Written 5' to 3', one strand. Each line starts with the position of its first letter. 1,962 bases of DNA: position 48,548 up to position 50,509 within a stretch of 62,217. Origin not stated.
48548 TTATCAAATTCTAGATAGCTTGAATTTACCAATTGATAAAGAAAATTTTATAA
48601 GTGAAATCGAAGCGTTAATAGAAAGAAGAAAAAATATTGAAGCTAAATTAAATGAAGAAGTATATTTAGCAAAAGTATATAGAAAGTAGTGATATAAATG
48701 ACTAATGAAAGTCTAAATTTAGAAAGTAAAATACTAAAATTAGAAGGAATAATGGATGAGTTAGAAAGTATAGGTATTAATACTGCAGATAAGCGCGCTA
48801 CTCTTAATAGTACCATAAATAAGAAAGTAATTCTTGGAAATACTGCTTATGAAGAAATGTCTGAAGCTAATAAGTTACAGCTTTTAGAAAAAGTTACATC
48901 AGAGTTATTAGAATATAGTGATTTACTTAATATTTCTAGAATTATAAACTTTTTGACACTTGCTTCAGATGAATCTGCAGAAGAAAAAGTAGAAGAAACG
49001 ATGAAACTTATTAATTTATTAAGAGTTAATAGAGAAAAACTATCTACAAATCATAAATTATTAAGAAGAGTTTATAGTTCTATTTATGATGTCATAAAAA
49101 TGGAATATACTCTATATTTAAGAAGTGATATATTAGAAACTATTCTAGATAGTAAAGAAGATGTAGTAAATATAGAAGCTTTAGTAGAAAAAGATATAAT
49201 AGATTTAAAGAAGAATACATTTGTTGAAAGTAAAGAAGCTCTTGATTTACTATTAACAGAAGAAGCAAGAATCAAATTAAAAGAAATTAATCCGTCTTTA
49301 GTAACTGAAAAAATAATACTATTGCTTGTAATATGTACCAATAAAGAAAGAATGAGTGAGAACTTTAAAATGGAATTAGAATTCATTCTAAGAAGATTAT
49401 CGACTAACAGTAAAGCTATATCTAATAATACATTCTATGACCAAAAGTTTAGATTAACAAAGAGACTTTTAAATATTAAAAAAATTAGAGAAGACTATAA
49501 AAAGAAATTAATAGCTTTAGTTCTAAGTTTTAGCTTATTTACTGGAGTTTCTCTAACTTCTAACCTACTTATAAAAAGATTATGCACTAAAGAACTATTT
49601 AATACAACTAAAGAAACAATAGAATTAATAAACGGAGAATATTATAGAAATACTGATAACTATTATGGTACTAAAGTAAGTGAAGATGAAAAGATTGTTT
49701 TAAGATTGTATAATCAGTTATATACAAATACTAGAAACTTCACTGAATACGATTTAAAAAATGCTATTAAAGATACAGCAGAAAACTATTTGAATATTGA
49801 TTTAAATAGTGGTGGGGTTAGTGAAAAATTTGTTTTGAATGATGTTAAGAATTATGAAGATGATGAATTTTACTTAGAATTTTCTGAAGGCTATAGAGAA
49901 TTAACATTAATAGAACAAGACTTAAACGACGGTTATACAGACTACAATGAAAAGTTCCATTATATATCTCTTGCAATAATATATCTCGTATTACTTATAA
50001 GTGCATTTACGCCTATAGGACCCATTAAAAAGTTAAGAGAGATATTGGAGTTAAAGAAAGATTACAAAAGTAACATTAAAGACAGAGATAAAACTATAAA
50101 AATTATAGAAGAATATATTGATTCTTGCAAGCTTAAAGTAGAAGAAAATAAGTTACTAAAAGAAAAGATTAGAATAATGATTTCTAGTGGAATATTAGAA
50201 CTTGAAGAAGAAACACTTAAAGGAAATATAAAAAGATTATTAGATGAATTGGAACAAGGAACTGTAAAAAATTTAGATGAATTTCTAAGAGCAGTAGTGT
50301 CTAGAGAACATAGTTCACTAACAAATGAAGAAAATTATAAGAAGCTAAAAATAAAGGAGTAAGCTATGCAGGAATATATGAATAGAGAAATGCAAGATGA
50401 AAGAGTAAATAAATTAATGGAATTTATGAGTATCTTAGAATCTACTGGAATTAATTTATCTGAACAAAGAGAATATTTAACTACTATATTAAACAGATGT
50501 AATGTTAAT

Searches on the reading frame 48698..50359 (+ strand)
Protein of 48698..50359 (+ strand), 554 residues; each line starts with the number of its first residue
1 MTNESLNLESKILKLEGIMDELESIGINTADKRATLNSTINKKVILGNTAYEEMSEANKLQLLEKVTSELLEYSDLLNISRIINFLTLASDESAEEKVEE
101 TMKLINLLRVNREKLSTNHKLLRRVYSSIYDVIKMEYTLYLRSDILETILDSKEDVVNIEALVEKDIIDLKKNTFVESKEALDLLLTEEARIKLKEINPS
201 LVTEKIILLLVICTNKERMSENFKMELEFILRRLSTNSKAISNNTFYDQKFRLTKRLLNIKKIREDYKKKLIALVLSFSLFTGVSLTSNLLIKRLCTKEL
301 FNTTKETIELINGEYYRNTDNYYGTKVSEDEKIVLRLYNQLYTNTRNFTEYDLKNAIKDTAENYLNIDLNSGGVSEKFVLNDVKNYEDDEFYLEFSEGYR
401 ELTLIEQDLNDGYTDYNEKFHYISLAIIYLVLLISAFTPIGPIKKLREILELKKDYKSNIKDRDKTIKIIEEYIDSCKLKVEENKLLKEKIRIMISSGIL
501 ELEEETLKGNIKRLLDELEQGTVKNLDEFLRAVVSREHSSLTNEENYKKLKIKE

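Call 4: search_protein_families(library=pfam, proteins=[window:48698-50359:+], max_evalue=1)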
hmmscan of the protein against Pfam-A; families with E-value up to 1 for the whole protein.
window:48698-50359:+ (554 aa): 0 families

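Call 7: search_protein_families(library=ncbifam, proteins=[window:48698-50359:+], max_evalue=0.1)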
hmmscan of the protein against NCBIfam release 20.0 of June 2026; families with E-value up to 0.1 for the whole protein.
window:48698-50359:+ (554 aa): 0 families

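Call 8: find_homologous_proteins(query=window:48698-50359:+, max_evalue=0.001)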
Query window:48698-50359:+ (554 aa): 4 proteins with E <= 0.001 among 8000 candidates.
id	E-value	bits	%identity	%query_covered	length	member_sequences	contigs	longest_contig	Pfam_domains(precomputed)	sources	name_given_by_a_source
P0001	0.0e+0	1127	100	100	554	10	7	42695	-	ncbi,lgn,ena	-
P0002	4.3e-230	783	100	70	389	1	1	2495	-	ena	-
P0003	8.5e-168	577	55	99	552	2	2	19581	-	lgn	-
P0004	2.1e-159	550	53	99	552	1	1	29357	-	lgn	-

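Call 13: find_encoding_contigs(protein=P0003, flank=10000, max_places=3)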
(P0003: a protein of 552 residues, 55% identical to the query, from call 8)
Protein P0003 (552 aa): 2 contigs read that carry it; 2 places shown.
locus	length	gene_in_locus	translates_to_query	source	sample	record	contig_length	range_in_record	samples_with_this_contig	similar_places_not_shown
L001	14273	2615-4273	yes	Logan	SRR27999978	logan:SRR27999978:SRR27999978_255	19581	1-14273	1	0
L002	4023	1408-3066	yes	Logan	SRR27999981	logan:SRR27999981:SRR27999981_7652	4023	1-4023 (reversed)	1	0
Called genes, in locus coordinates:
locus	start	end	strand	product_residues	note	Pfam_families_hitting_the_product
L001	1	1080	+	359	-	?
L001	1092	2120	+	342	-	-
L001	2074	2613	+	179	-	-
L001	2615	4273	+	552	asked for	-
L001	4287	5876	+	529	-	-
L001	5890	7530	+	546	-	-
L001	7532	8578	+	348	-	PF02547:Queuosine_synth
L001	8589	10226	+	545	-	-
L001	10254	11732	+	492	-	-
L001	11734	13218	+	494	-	-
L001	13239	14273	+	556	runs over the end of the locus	-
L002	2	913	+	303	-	?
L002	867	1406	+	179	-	-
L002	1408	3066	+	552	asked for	-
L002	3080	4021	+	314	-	?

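Call 18: find_related_loci(query=window:48698-50359:+, collection=genome_contigs, flank=10000)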
Query window:48698-50359:+ (554 aa) in genome_contigs; peptide patterns used: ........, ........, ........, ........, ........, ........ (x = any residue, [..] = any of these).
45 stretches matched a pattern, but none encodes a relative of the query by tblastn (E <= 1e-3).
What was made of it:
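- Tried and rejected: A scan with paralog 4 found nothing (call 18).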

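Call 25: search_solved_structures(query=A2, max_evalue=1)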
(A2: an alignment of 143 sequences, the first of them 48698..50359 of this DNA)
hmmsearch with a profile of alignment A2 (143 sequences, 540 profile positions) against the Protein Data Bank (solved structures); distinct sequences matched with E-value up to 1: 16.
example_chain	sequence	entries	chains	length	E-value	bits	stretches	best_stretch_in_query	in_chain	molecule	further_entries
8gl3_A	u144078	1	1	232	0.021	16.7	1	475-532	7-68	pRLB-519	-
6dkm_B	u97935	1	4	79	0.029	16.3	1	476-528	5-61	DHD131_B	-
6nx2_A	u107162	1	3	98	0.041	15.8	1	457-538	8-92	Design construct AAA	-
8w6e_A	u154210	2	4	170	0.045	15.6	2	468-536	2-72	HBC599 in complex with wFAP1.1 | wFAP1.1 structure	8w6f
6o0i_A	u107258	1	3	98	0.046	15.6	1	457-538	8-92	Design construct XAA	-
6nz3_A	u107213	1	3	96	0.077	14.9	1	456-538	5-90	Design construct XAA_GGHN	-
6nxm_A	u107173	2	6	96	0.11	14.3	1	456-538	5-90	Design construct XAA_GVDQ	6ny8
6o0c_A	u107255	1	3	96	0.11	14.3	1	455-538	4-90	Design construct XAA_GVDQ mutant M4L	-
7tec_A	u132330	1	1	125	0.15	13.9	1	355-416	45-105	HTH-type transcriptional regulator GlnR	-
8qox_B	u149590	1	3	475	0.18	13.7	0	215-287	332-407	Conserved membrane protein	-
5cff_A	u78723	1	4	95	0.29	13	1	12-85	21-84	Miranda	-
3tul_A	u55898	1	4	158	0.3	12.9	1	14-80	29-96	Cell invasion protein sipB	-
8d06_A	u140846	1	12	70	0.3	12.9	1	459-521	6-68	HALC3_104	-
6fia_A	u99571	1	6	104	0.42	12.4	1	456-535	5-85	LINE-1 retrotransposable element ORF1 protein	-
3s84_A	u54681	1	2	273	0.74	11.6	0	221-270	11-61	Apolipoprotein A-IV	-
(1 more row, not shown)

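Call 26: list_cluster_members(proteins=[P0001, P0005, P0014, P0019, P0022, P0032, P0041, P0050, P0065, P0070])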
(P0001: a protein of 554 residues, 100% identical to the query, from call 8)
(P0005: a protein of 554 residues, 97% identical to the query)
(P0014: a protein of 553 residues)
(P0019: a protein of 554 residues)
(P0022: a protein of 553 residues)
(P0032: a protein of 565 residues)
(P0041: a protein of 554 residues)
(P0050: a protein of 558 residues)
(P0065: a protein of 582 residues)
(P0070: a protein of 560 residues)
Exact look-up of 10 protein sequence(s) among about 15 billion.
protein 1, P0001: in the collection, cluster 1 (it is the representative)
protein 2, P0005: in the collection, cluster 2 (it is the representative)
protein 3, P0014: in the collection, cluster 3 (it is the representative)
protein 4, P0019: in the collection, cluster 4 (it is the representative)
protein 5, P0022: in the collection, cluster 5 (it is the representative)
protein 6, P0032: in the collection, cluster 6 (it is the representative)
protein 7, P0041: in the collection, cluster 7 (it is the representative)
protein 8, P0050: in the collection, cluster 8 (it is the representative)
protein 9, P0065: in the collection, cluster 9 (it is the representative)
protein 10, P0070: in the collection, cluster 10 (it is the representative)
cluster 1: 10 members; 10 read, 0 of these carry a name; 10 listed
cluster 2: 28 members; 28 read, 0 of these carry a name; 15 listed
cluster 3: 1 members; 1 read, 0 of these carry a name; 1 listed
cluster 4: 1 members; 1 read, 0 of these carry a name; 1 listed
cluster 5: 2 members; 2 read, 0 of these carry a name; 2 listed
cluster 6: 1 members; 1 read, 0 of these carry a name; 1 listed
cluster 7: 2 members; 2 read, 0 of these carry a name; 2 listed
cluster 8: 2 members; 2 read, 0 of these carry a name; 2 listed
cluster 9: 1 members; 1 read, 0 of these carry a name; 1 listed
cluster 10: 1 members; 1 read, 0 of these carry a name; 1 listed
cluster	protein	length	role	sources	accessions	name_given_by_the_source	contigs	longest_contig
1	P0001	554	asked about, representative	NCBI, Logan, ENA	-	-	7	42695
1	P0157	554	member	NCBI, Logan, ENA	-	-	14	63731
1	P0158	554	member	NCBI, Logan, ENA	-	-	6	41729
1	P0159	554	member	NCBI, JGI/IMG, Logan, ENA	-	-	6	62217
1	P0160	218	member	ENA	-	-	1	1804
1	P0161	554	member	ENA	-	-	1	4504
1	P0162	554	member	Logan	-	-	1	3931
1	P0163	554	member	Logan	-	-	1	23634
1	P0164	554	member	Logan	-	-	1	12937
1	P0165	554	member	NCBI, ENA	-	-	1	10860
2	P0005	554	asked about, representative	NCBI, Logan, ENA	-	-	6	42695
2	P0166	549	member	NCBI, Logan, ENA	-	-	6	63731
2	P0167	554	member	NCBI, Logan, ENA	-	-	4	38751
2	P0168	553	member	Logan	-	-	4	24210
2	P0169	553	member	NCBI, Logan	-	-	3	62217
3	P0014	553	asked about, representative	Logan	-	-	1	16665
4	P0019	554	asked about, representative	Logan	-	-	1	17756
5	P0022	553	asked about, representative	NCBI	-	-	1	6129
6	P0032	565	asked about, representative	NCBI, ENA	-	-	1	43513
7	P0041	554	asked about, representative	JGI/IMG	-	-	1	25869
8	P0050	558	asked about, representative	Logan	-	-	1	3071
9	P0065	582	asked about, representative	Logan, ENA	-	-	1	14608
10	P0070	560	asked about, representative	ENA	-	-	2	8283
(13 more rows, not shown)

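Call 31: predict_structure(alignment_id=A2)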
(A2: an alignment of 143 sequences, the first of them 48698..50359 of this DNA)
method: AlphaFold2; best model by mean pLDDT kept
length: 554 residues; sequences in the alignment: 143
mean_pLDDT: 90.8   pTM: 0.69
mean pLDDT of the five models: 90.8, 89.9, 89.9, 89.4, 89.1
residues with pLDDT >= 90: 428; 70-90: 78; 50-70: 39; < 50: 9
segments of 3 or more residues with pLDDT < 50: 546-554
pLDDT, mean of each block of 10 residues (from residue 1): 86 97 95 95 70 87 96 96 97 97 98 95 97 97 97 97 98 96 97 96 97 95 93 92 89 93 96 97 96 97 97 95 94 94 88 91 94 87 65 87 96 97 97 96 96 96 94 91 92 90 79 86 68 63 50 41
secondary structure, 60 per line:
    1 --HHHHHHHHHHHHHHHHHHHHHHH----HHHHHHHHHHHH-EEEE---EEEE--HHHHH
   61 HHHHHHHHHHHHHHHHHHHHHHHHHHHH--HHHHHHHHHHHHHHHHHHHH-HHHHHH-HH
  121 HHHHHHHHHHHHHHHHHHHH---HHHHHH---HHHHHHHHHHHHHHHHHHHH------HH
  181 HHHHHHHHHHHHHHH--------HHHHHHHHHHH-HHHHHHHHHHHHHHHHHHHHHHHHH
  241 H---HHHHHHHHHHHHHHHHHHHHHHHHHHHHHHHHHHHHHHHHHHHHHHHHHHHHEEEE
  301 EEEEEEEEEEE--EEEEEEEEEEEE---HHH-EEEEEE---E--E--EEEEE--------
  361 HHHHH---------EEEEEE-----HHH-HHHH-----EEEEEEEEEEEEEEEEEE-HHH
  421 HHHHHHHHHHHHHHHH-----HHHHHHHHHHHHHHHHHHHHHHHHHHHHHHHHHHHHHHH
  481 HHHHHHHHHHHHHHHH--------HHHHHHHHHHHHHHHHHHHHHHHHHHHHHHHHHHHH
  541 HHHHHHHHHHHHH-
elements in order: H3-25 H30-41 E43-46 E50-53 H56-88 H91-110 H112-117 H119-140 H144-149 H153-172 H179-195 H204-214 H216-241 H245-296 E297-311 E314-325 E333-338 E348-352 H361-365 E375-380 H390-393 E399-416 H418-436 H442-496 H505-553
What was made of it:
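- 48698..50362 (+): Paralog 4 (554 aa), the one modelled. The conserved cytoplasmic E/S motif is at 49085-49126. TM1 is 49508-49573, the exposed domain 49574-49954 and TM2 49955-50026. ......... is at 50000-50026. Full-length AlphaFold2 model, pLDDT 90.8 and pTM 0.69 (call 31).
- Checked: The motif lies at the cytoplasmic end of TM2 rather than in mid-membrane: the model has a helix at 418-436, a break at 437-441 and a new helix from P442 (call 31).
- S143 sits at the start of helix 144-149 (call 31). A helix break at the Pro/Gly motif (call 31).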

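Call 33: fold_search(model_id=the predicted structure, library=pdb)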
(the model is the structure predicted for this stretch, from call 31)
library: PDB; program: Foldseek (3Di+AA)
matches with E <= 10: 120; with E <= 0.001: 0
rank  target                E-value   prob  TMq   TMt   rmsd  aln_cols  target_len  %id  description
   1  9n8m_M1               4.7e-01  0.21  0.18  0.26  36.7       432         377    9  In situ sheathed flagellar FlaC filament in Vibrio cholerae. (released 2025-09-24)
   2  5d80_G                6.3e-01  0.14  0.10  0.20  34.5       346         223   12  Crystal Structure of Yeast V1-ATPase in the Autoinhibited Form (released 2016-06-08)
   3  7ewm_B                1.0e+00  0.14  0.12  0.15  18.4       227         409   11  Native crystal structure of S. cerevisiae Csn12 in complex with Thp3 and Sem1 (released 2022-09-07)
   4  9g33_UF               1.0e+00  0.12  0.13  0.17  21.5       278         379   12  Stalled 90S - Utp23-Krr1-deltaC3 (released 2025-06-18)
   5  5yti                  1.1e+00  0.08  0.11  0.17  32.6       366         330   10  Crystal structure of flagellar hook associated protein-3 (HAP-3: Q5ZW61_LEGPH) from Legionella pneumophila (released 2018-01-17)
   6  9hjm_F                1.4e+00  0.13  0.05  0.07  15.1        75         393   11  Porphyromonas gingivalis BAM complex (released 2025-11-19)
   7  3o2t                  1.4e+00  0.09  0.09  0.14  14.4       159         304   13  Crystal structure of the N-terminal domain of human Symplekin (released 2010-10-06)
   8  9ge6_A                1.6e+00  0.02  0.09  0.07  42.6       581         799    7  Structure of E. coli YbbAP (released 2025-05-28)
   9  8e0m_A                1.8e+00  0.08  0.09  0.22  15.6       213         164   14  Homotrimeric variant of tcTRP9, BGL15 (released 2023-04-12)
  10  6d3r                  1.9e+00  0.04  0.08  0.05  33.4       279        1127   11  Thermostablilized dephosphorylated chicken CFTR (released 2018-10-17)
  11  7sud_A                1.9e+00  0.04  0.11  0.03  17.3       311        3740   12  CryoEM structure of DNA-PK complex VIII (released 2022-01-12)
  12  6yvu_B                1.9e+00  0.02  0.10  0.06  52.2       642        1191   12  Condensin complex from S.cerevisiae ATP-free apo non-engaged state (released 2020-07-15)
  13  5d80_g                2.0e+00  0.06  0.09  0.21  29.8       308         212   14  Crystal Structure of Yeast V1-ATPase in the Autoinhibited Form (released 2016-06-08)
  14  8i34_B                2.2e+00  0.11  0.05  0.14   9.8        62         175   16  The crystal structure of EPD-BCP1 from a marine sponge (released 2023-08-16)
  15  6z9l_A                2.3e+00  0.03  0.13  0.11  67.3       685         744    9  Enterococcal PrgA (released 2020-09-16)
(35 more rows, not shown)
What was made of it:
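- On Polysaccharide co-polymerase (PCP; Wzz/Wzc/CpsC): Foldseek hits to Wzc have E-values of 2.7 or worse (call 33).
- Closest known: Polysaccharide co-polymerases. Same: Wzc chains appear among the weak Foldseek hits (call 33).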

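Call 39: search_protein_families(library=pfam, alignment_id=A3, max_evalue=0.01)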
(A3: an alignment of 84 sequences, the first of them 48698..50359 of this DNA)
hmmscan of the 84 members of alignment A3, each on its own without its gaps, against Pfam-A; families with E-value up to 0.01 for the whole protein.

A. member 1, window:48698-50359:+ (554 aa): 0 families

B. families by the number of members that match (of 84 scanned): 25 families
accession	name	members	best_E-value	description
PF07889.17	DUF1664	2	0.0038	Protein of unknown function (DUF1664)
PF05266.19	DUF724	1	0.00027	Protein of unknown function (DUF724)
PF00670.27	AdoHcyase_NAD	1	0.00059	S-adenosyl-L-homocysteine hydrolase, NAD binding domain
PF08614.16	ATG16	1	0.00077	Autophagy protein 16 (ATG16)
PF24922.1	ACBP4_C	1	0.0023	Acyl-CoA-binding domain-containing protein 4-6, C-terminal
PF06156.18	YabA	1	0.0025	Initiation control protein YabA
PF13376.11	OmdA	1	0.0026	Bacteriocin-protection, YdeI or OmpD-Associated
PF20503.3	DUF6730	1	0.0042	Family of unknown function (DUF6730)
PF08650.15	DASH_Dad4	1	0.0046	DASH complex subunit Dad4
PF18423.6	zf_CopZ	1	0.005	Zinc binding domain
PF21037.2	CCDC138_cc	1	0.0055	Coiled-coil-domain-containing protein 138, coiled-coil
PF16326.10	ABC_tran_CTD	1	0.0055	ABC transporter C-terminal domain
PF07195.17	FliD_C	1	0.0056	Flagellar hook-associated protein 2 C-terminus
PF04417.17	DUF501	1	0.0059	Protein of unknown function (DUF501)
PF23195.1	UBQLN1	1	0.006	Ubiquilin-1-like domain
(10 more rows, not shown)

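Call 40: search_dna_similar(query=window:48698-50359:+, collection=phages, mode=protein, max_evalue=0.001)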
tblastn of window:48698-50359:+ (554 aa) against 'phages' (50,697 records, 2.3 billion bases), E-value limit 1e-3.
No match.

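Call 41: search_dna_similar(query=window:48698-50359:+, collection=plasmids, mode=protein, max_evalue=0.001)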
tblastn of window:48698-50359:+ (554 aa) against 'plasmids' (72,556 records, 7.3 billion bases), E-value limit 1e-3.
No match.
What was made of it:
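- No relatives among phages or plasmids (calls 40, 41).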

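Call 53: search_protein_families(library=padloc, proteins=[window:48698-50359:+], max_evalue=0.01)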
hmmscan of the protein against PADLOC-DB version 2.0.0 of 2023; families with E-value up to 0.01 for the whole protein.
window:48698-50359:+ (554 aa): 0 families

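Call 54: search_protein_families(library=phrogs, proteins=[window:48698-50359:+], max_evalue=0.01)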
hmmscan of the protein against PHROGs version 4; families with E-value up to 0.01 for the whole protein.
window:48698-50359:+ (554 aa): 0 families

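Call 63: fold_search(model_id=the predicted structure, library=viral)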
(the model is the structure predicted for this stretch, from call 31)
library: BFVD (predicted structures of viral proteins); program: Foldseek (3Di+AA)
matches with E <= 10: 241; with E <= 0.001: 1
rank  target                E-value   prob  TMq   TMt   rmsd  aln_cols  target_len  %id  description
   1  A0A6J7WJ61            3.2e-05  0.97  0.16  0.12  39.0       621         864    8  PA14 domain containing protein [uncultured Caudovirales phage]
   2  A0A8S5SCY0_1          1.1e-03  1.00  0.20  0.15  19.9       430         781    8  Minor structural protein 4 [Myoviridae sp. ctfWc3]
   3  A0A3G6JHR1            2.5e-03  0.72  0.17  0.09  34.3       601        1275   12  Uncharacterized protein (Fragment) [Lactobacillus phage ViSo-2018a]
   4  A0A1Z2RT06            4.3e-03  0.20  0.08  0.04  52.8       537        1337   13  (no name in the UniProt tables at hand)
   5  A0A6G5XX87            6.1e-03  0.30  0.12  0.06  39.5       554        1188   11  (no name in the UniProt tables at hand)
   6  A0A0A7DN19            6.4e-03  0.47  0.13  0.09  40.0       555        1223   11  Adsorption protein [Lactobacillus phage Ldl1]
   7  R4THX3                6.8e-03  0.91  0.19  0.15  21.5       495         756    9  (no name in the UniProt tables at hand)
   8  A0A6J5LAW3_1          1.1e-02  0.38  0.14  0.08  45.7       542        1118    8  Uncharacterized protein [uncultured Caudovirales phage]
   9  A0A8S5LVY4            3.6e-02  0.25  0.09  0.13  32.6       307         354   12  Uncharacterized protein [Myoviridae sp. ctplG2]
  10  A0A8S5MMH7            1.3e-01  0.15  0.13  0.07  34.8       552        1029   12  STRUCTURAL MAINTENANCE OF CHROMOSOMES PROTEIN [Siphoviridae sp. ctxc31]
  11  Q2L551                2.5e-01  0.10  0.06  0.05  19.1       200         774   12  Phage tail sheath protein [Microcystis phage LMM01]
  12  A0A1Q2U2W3            2.9e-01  0.06  0.09  0.11  53.2       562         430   12  Phage protein [Vibrio phage pTD1]
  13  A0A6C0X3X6            2.9e-01  0.04  0.08  0.10  54.1       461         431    8  (no name in the UniProt tables at hand)
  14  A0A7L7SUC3            3.3e-01  0.14  0.09  0.15  43.5       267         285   10  (no name in the UniProt tables at hand)
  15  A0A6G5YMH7            3.3e-01  0.14  0.14  0.20  46.4       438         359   10  (no name in the UniProt tables at hand)
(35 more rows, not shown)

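Call 65: find_homologous_proteins(query=A3, max_evalue=0.00001)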
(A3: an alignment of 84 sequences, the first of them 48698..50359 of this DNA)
Query A3 (84 sequences) (554 aa, profile of the alignment): 4 proteins with E <= 0.00001 among 8000 candidates.
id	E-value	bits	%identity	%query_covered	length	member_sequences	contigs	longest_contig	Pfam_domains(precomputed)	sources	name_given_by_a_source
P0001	5.0e-85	304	100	100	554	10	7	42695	-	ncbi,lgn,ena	-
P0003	3.4e-73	265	55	99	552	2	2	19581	-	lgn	-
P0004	1.6e-65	240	53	99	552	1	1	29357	-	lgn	-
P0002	3.0e-62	229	100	70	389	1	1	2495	-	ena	-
